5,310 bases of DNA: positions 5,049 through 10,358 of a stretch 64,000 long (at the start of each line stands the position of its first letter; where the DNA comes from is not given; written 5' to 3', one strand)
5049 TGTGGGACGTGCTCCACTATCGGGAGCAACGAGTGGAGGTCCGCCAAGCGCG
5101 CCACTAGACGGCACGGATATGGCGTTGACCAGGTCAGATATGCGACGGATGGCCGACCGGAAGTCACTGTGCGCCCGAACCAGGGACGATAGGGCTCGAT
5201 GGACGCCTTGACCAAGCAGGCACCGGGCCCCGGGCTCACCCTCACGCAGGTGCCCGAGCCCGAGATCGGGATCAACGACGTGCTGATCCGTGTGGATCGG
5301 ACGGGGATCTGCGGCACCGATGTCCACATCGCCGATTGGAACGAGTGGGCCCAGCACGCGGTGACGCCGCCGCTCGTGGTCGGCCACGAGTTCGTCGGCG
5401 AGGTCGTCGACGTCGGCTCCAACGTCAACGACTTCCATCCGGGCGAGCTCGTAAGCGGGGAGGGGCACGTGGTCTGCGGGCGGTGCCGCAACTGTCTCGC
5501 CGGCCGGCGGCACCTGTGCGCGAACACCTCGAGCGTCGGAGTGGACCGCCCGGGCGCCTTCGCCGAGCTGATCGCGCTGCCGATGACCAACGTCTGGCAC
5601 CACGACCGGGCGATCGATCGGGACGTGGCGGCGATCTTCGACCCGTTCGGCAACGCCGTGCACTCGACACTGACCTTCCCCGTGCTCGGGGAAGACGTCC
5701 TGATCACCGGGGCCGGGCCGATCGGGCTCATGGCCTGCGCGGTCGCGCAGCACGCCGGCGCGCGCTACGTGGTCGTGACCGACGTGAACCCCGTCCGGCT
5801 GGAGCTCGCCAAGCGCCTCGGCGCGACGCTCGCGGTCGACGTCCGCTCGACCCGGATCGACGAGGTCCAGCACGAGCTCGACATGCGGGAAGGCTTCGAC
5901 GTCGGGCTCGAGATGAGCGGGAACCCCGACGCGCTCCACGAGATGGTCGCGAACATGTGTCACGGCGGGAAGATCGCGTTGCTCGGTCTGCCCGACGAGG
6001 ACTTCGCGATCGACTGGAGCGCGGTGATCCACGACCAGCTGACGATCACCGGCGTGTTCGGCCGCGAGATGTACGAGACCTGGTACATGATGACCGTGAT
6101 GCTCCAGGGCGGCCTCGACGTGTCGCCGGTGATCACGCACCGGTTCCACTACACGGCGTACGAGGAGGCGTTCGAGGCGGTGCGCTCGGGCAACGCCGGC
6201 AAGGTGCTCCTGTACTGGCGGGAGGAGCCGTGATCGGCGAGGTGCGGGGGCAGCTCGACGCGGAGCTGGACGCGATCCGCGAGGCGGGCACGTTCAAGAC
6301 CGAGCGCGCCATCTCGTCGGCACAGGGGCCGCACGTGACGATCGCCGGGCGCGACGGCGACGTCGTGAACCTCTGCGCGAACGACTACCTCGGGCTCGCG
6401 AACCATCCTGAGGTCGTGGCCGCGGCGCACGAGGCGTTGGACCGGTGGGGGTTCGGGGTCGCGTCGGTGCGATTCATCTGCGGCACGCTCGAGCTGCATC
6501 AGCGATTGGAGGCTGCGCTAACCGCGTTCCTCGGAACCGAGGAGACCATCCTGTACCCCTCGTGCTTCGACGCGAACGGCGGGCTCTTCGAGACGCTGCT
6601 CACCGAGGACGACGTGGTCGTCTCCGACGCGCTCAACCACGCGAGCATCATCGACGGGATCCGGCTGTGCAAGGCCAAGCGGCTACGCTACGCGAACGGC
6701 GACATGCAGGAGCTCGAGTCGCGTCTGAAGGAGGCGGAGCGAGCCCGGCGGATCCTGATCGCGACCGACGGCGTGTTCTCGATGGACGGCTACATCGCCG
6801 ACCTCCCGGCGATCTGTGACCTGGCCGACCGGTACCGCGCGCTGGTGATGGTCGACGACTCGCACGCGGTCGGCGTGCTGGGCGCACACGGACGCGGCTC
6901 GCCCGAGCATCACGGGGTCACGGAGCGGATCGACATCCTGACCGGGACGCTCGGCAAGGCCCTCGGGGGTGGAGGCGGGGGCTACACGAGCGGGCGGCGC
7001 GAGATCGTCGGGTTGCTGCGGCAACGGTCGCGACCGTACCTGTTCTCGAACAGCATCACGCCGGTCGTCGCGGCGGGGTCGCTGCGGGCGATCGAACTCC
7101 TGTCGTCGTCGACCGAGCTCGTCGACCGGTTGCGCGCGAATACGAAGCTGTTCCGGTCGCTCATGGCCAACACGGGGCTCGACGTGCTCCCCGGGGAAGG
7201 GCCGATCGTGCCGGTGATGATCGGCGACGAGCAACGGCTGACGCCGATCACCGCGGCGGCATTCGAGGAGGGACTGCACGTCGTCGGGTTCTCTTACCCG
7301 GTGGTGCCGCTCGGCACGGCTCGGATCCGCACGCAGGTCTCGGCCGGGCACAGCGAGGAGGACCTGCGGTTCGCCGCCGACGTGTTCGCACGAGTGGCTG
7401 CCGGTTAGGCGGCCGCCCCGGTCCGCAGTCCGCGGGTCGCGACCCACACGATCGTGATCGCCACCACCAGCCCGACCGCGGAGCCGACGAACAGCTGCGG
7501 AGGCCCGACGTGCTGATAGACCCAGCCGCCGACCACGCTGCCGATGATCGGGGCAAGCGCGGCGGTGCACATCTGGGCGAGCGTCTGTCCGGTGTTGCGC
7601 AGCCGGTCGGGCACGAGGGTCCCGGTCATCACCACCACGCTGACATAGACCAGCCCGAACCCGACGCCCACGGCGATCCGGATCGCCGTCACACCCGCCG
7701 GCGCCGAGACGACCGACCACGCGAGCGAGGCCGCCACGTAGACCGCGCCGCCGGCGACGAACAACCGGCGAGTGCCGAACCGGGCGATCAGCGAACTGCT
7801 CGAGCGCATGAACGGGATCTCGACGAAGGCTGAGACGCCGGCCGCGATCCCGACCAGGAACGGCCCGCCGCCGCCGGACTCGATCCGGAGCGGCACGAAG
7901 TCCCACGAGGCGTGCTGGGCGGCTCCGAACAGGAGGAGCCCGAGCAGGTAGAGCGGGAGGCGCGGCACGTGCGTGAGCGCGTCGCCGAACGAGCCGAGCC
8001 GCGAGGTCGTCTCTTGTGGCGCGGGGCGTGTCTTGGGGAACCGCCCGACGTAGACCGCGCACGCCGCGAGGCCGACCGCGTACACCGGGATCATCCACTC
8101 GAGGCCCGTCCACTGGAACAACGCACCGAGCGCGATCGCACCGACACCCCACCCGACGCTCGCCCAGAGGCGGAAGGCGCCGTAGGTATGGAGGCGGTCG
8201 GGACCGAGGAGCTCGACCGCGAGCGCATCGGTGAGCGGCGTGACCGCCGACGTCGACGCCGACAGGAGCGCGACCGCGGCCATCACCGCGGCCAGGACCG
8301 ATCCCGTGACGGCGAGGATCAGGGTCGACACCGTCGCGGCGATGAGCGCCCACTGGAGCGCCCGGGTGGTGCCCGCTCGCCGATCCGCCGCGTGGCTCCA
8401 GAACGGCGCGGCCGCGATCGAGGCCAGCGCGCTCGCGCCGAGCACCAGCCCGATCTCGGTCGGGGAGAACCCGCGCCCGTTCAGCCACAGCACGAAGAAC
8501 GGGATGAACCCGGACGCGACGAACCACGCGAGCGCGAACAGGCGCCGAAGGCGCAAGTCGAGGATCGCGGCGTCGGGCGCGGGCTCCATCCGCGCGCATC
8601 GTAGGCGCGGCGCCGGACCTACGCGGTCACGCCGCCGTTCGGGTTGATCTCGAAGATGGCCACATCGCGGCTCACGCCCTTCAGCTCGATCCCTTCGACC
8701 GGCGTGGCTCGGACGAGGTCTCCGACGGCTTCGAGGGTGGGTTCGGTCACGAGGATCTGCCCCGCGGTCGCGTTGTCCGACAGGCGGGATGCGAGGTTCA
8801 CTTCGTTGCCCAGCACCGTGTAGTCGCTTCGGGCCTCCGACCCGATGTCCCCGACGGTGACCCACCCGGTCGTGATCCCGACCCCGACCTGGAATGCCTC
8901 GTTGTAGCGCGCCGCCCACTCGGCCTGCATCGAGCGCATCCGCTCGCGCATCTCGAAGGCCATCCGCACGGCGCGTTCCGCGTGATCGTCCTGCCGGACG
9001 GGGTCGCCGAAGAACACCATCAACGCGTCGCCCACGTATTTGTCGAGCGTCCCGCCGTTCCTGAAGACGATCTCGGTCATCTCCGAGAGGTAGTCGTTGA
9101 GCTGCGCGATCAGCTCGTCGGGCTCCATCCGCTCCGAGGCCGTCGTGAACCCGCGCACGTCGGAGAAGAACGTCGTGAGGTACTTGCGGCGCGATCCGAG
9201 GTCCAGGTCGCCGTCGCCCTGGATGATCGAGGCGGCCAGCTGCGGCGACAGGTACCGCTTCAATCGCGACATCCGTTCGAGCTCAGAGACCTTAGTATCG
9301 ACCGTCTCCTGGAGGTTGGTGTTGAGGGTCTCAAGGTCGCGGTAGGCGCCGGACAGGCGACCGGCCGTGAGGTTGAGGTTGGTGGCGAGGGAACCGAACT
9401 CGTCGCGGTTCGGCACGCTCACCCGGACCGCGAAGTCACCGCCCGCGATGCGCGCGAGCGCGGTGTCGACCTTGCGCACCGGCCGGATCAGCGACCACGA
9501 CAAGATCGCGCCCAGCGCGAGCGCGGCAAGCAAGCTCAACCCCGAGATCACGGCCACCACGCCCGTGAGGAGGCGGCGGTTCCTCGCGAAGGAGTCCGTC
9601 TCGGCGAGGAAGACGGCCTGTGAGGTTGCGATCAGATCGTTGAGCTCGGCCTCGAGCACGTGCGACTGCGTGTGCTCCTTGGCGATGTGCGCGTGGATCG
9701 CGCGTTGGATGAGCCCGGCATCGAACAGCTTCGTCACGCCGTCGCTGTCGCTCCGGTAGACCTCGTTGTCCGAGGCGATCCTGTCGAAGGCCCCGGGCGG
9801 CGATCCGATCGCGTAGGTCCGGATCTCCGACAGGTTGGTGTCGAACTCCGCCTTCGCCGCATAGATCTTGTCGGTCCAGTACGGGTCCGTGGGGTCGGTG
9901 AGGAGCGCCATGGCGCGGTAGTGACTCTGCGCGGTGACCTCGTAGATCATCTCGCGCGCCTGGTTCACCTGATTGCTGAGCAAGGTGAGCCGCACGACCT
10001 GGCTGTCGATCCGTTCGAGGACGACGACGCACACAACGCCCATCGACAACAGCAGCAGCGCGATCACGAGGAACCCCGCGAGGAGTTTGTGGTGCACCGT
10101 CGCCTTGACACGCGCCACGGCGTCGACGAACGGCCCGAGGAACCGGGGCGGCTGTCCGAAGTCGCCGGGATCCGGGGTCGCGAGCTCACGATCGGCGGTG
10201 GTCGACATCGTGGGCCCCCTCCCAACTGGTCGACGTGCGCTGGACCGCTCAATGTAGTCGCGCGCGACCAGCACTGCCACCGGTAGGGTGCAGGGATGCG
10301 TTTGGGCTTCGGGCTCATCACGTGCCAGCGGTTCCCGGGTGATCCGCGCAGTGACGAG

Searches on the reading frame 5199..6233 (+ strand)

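Call 42: search_protein_families(library=pfam, proteins=[window:5199-6233:+], max_evalue=0.001)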
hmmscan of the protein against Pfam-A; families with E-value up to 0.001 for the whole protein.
window:5199-6233:+ (344 aa): 5 families
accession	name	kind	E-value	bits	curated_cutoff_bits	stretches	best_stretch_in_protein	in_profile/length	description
PF08240.17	ADH_N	-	2.9e-25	89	23.5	1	26-134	3-101/104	Alcohol dehydrogenase GroES-like domain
PF00107.32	ADH_zinc_N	-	4.5e-25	88.5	31.8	1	174-297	1-122/129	Zinc-binding dehydrogenase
PF16912.11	Glu_dehyd_C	-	1.6e-13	51.1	34.9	1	158-327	25-200/211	Glucose dehydrogenase C-terminus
PF00890.30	FAD_binding_2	-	3.1e-05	23.8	20.4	1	166-234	1-72/414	FAD binding domain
PF01262.27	AlaDh_PNT_C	-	0.00036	20.5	23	1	165-214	29-79/214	Alanine dehydrogenase/PNT, C-terminal domain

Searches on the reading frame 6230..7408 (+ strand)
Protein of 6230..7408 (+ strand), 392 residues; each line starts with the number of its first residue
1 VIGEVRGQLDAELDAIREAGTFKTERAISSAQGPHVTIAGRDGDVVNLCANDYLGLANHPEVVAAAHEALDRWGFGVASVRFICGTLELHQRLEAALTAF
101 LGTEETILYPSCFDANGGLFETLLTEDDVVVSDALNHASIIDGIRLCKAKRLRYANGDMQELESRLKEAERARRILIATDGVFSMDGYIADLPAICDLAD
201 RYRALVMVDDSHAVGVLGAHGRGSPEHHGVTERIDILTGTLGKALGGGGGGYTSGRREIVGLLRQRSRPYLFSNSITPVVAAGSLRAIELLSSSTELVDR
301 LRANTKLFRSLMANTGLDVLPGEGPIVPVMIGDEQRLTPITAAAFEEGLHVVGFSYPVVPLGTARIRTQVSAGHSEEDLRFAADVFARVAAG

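Call 42: search_protein_families(library=pfam, proteins=[window:6230-7408:+], max_evalue=0.001)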
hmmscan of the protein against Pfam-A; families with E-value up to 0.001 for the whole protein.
window:6230-7408:+ (392 aa): 2 families
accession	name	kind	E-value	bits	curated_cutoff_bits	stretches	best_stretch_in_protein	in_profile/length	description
PF00155.27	Aminotran_1_2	-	2.6e-59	201.7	19.7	1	44-385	2-360/361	Aminotransferase class I and II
PF01041.23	DegT_DnrJ_EryC1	-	0.00058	19.6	19.8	1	90-216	26-152/360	DegT/DnrJ/EryC1/StrS aminotransferase family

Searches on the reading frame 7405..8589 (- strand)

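Call 42: search_protein_families(library=pfam, proteins=[window:7405-8589:-], max_evalue=0.001)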
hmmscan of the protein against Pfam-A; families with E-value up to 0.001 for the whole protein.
window:7405-8589:- (394 aa): 4 families
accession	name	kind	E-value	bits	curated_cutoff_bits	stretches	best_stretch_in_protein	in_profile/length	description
PF12832.13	MFS_1_like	-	6.9e-41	141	25.2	1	24-367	14-371/373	MFS_1 like family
PF07690.21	MFS_1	-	8.3e-34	117.5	33.4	2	19-342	6-339/347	Major Facilitator Superfamily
PF03825.22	Nuc_H_symport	-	3.4e-12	46.5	25.9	1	11-379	4-383/400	Nucleoside H+ symporter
PF01306.25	LacY_symp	-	3.7e-09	36.3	24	1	17-160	15-164/413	LacY proton/sugar symporter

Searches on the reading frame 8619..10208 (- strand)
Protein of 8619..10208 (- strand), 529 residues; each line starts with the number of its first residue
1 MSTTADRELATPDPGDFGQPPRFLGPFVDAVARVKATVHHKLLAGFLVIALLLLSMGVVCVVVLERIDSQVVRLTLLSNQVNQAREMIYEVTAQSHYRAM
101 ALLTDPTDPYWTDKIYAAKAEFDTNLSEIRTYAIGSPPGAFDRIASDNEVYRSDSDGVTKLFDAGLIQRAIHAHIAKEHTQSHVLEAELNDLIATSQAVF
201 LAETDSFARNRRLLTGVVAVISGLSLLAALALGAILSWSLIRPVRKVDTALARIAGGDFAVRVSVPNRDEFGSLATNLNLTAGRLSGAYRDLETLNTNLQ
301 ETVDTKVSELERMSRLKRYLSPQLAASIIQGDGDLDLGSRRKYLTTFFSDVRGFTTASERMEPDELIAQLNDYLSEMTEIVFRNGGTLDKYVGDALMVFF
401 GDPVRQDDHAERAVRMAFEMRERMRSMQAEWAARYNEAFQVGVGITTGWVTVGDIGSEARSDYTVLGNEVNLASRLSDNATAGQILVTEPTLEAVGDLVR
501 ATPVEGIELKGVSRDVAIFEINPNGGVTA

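Call 26: search_protein_families(library=pfam, proteins=[window:8619-10208:-], max_evalue=0.01)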
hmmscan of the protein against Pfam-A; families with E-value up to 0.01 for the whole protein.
window:8619-10208:- (529 aa): 3 families
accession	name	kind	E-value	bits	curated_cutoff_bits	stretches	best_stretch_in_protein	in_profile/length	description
PF00211.25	Guanylate_cyc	-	3.6e-27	95.6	21.9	1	344-511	9-172/183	Adenylate and Guanylate cyclase catalytic domain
PF00672.30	HAMP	-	3.3e-11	43.7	25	1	236-286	2-52/53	HAMP domain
PF12729.13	4HB_MCP_1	-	0.00026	21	27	1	36-196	2-166/181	Four helix bundle sensory module for signal transduction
